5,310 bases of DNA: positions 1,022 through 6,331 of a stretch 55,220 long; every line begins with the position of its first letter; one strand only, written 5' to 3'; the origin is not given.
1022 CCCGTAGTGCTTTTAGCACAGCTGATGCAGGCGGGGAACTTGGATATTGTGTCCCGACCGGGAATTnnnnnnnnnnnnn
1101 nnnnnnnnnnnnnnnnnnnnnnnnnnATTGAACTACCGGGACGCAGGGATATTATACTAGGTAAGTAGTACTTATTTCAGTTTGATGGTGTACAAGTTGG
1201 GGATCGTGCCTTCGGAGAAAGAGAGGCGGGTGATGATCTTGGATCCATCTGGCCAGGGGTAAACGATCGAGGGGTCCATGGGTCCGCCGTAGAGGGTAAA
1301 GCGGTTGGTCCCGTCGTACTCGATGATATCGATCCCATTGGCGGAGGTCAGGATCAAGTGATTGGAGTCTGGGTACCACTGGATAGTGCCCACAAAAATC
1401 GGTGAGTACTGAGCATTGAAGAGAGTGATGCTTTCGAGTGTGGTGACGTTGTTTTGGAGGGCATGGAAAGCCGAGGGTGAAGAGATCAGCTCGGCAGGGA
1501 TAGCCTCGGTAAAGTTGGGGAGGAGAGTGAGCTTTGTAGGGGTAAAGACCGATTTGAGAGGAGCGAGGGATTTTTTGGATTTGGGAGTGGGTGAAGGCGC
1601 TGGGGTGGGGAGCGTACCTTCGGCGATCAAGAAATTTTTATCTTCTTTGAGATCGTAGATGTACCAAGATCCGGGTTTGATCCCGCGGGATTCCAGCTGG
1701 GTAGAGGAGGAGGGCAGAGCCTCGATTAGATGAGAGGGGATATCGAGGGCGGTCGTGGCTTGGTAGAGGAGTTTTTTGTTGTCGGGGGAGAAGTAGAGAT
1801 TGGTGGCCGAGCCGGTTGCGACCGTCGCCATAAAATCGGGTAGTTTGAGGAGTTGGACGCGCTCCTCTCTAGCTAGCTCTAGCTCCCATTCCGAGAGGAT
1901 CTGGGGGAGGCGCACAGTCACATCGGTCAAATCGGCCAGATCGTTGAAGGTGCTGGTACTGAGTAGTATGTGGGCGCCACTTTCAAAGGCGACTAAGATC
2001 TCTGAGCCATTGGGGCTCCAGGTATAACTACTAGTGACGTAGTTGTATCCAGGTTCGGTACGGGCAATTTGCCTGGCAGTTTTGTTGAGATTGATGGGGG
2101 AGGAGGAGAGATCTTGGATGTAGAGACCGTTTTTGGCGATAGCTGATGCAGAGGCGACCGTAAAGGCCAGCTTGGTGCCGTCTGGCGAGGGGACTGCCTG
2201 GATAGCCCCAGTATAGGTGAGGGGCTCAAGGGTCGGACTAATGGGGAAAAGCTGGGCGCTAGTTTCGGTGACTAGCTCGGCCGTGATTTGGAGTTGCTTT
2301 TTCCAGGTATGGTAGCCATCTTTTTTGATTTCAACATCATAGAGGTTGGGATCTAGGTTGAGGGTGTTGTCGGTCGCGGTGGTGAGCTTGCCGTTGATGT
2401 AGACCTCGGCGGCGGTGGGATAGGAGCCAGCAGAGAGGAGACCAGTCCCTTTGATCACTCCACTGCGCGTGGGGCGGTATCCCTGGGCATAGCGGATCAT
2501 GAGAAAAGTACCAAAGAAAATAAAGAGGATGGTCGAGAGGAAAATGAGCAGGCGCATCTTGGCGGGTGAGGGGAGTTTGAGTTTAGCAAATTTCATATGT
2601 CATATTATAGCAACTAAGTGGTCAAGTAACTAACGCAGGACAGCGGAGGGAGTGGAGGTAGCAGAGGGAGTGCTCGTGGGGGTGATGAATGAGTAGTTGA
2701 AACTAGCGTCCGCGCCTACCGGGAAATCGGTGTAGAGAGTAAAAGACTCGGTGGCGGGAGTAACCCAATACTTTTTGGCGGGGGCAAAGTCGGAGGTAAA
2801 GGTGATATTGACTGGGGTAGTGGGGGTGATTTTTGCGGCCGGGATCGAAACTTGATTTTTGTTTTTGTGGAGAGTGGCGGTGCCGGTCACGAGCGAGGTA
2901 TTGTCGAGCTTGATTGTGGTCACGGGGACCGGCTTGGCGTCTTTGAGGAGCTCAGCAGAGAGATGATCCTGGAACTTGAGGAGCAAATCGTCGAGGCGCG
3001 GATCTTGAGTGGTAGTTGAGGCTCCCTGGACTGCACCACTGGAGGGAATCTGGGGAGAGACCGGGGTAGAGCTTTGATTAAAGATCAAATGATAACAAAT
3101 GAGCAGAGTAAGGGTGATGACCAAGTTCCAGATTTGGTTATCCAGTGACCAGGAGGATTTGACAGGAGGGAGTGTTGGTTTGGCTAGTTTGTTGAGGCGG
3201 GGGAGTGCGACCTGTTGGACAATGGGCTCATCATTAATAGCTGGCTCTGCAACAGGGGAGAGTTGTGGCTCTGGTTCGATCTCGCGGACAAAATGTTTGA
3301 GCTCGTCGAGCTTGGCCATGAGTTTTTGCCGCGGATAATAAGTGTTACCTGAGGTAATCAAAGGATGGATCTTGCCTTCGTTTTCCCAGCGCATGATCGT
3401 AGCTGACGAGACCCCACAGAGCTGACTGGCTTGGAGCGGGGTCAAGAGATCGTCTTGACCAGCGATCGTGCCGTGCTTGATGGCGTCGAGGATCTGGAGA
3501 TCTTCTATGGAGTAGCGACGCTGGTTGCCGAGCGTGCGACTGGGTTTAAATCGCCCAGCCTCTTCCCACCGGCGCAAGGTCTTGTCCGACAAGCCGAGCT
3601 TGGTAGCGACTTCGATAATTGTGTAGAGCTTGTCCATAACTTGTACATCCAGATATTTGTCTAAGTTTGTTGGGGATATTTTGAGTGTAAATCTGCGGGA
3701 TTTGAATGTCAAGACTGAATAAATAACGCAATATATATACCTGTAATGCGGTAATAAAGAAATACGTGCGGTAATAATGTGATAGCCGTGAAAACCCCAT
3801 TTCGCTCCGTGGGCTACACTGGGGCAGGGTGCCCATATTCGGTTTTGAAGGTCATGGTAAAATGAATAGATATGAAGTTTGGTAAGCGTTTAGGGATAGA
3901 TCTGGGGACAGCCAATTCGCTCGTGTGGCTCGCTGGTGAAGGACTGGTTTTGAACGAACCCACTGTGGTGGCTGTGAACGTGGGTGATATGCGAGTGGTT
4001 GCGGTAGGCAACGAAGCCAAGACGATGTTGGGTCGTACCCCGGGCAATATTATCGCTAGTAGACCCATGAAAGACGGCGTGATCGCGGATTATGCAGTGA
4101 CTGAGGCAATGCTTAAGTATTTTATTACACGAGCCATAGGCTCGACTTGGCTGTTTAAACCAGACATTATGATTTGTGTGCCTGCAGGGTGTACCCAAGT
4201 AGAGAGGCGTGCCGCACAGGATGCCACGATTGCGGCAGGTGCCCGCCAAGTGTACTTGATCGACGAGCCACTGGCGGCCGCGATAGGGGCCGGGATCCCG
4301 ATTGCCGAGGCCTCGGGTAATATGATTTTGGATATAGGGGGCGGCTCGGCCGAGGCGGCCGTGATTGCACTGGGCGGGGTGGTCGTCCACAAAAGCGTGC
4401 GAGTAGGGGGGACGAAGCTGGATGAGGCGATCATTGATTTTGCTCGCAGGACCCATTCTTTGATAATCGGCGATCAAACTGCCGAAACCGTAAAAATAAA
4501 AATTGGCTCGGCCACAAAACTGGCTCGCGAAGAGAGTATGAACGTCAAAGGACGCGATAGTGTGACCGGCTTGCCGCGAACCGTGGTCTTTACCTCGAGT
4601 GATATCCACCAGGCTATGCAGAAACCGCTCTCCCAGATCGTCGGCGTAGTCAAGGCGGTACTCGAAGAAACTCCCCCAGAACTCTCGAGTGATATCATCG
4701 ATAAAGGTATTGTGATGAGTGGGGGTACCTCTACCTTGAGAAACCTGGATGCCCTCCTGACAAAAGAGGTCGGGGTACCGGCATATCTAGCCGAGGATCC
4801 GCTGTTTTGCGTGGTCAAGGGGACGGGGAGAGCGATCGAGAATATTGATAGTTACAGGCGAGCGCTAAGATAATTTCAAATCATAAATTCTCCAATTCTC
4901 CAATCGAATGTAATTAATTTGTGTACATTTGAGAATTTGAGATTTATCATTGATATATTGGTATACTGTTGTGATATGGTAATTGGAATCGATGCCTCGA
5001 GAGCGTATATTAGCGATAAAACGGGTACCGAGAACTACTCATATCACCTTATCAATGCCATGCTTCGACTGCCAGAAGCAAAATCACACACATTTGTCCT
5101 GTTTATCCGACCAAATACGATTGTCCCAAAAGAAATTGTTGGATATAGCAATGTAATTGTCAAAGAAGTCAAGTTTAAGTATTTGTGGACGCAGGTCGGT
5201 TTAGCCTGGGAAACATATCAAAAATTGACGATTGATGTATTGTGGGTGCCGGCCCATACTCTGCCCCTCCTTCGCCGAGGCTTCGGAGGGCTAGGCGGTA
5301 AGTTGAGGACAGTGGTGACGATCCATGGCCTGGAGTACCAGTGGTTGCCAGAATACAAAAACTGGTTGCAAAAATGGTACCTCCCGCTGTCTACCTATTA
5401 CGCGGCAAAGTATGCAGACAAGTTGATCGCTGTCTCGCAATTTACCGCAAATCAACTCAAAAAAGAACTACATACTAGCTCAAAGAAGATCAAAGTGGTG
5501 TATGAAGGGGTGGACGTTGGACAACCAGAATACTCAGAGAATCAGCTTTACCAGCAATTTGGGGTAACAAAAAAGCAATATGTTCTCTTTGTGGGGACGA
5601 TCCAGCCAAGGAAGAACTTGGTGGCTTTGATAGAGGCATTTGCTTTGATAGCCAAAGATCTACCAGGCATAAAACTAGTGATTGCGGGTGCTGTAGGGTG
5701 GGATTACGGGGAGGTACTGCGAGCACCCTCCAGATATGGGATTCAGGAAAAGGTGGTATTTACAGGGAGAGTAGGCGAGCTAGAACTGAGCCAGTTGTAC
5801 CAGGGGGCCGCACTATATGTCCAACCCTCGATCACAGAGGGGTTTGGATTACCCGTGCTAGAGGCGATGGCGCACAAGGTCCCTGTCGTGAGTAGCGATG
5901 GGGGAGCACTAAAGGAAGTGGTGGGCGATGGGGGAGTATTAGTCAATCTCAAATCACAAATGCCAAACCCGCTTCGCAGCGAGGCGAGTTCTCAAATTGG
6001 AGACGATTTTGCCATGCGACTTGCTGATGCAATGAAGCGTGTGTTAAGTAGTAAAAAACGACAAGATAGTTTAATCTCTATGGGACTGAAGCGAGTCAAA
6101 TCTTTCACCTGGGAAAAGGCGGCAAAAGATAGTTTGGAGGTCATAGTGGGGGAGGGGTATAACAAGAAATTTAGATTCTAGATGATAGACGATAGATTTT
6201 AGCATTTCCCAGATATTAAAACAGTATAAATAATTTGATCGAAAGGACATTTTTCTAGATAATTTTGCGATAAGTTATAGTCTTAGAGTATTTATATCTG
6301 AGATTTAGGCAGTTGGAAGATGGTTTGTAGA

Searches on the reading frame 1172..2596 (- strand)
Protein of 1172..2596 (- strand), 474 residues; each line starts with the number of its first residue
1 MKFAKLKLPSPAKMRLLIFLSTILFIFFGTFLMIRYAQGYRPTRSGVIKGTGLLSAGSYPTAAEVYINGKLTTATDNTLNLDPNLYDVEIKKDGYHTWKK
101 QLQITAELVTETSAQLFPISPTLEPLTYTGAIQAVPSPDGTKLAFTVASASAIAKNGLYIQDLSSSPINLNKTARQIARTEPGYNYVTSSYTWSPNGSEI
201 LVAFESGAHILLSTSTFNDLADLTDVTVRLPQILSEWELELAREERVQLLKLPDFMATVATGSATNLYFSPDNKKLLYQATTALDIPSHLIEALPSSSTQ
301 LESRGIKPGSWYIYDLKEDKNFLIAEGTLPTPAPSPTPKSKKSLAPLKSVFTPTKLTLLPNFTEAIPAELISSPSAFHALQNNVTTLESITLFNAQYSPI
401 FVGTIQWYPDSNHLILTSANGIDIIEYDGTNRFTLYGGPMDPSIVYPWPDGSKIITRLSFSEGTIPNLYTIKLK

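Call 21: search_protein_families(library=pfam, max_evalue=0.001, proteins=[window:1172-2596:-])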
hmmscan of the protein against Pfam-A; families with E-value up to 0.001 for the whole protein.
window:1172-2596:- (474 aa): 2 families
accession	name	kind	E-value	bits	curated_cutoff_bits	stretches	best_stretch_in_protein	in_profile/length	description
PF08308.17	PEGA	-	3.1e-08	33.8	20.8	1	53-116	3-67/71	PEGA domain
PF07676.18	PD40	-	0.00027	21.3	20.9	0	135-146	15-26/38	WD40-like Beta Propeller Repeat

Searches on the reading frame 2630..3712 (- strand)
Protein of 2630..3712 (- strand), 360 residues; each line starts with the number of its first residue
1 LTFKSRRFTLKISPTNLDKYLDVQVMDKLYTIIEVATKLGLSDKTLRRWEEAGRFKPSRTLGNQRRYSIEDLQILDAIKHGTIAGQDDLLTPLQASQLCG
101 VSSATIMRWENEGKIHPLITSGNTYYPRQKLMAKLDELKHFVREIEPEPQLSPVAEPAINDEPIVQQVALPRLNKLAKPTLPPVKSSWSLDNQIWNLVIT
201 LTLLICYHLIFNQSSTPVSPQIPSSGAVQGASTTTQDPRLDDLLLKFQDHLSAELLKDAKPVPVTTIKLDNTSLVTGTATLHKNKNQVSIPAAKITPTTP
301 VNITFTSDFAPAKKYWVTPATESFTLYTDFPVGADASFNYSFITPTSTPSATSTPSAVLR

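Call 21: search_protein_families(library=pfam, max_evalue=0.001, proteins=[window:2630-3712:-])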
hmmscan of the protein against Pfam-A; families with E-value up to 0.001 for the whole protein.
window:2630-3712:- (360 aa): 7 families
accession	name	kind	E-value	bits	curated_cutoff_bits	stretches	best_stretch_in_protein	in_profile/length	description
PF00376.29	MerR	-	4.7e-20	71.5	28.2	2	31-67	1-38/38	MerR family regulatory protein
PF13411.12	MerR_1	-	2.4e-18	66.4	21.6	2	30-80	1-51/69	MerR HTH family regulatory protein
PF12728.13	HTH_17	-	6.1e-16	58.9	27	2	29-72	1-43/51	Helix-turn-helix domain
PF13384.12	HTH_23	-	8.1e-05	22.8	24.6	0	30-49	18-37/50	Homeodomain-like domain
PF01381.28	HTH_3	-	0.00017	22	23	0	30-52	10-32/55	Helix-turn-helix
PF13518.12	HTH_28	-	0.00034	21.1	25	0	27-50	10-33/52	Helix-turn-helix domain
PF13542.12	HTH_Tnp_ISL3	-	0.00036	20.4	27.4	0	6-49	10-46/51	Helix-turn-helix domain of transposase family ISL3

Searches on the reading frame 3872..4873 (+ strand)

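Call 21: search_protein_families(library=pfam, max_evalue=0.001, proteins=[window:3872-4873:+])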
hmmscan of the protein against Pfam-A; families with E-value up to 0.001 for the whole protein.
window:3872-4873:+ (333 aa): 4 families
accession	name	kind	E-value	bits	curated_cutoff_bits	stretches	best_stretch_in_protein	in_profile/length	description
PF06723.19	MreB_Mbl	-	3.4e-134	447.3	27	1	5-328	2-325/327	MreB/Mbl protein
PF00012.26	HSP70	-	1.4e-10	40.5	20.6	1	98-194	135-237/599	Hsp70 protein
PF00022.25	Actin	-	5.7e-08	32.2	27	1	30-193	31-189/410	Actin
PF14450.12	FtsA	-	6.4e-07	30.2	31.8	1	152-308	2-111/127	Cell division protein FtsA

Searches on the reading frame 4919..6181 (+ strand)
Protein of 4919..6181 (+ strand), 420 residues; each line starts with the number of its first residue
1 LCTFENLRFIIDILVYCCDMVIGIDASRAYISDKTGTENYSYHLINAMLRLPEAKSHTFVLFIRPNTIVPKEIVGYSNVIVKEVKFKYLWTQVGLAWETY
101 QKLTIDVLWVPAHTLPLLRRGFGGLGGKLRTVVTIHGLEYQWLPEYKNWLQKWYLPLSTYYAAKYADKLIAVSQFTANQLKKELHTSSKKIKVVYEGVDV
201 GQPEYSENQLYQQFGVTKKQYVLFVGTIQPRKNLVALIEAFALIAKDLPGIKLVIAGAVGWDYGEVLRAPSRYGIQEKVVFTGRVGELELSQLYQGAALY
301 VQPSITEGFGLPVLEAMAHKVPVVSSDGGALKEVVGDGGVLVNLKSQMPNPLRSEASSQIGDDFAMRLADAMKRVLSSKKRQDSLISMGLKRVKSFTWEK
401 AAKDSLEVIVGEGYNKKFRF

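Call 21: search_protein_families(library=pfam, max_evalue=0.001, proteins=[window:4919-6181:+])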
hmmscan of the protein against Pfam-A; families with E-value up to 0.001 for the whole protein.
window:4919-6181:+ (420 aa): 6 families
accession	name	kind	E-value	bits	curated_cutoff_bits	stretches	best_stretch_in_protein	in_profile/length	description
PF00534.26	Glycos_transf_1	-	1.9e-31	109.3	26.4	1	217-339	13-135/172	Glycosyl transferases group 1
PF13692.12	Glyco_trans_1_4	-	4.7e-28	98.7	27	1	220-343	2-125/142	Glycosyl transferases group 1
PF13439.12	Glyco_transf_4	-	3.5e-15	56.9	28.5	1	36-200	3-168/170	Glycosyltransferase Family 4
PF20706.3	GT4-conflict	-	1.8e-13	50.7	26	1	163-403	144-383/385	Family 4 Glycosyltransferase in conflict systems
PF13524.12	Glyco_trans_1_2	-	7.1e-05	23.2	25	1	244-403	9-140/144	Glycosyl transferase-like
PF13579.12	Glyco_trans_4_4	-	0.00055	20.8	29.7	0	101-194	68-155/158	Glycosyl transferase 4-like domain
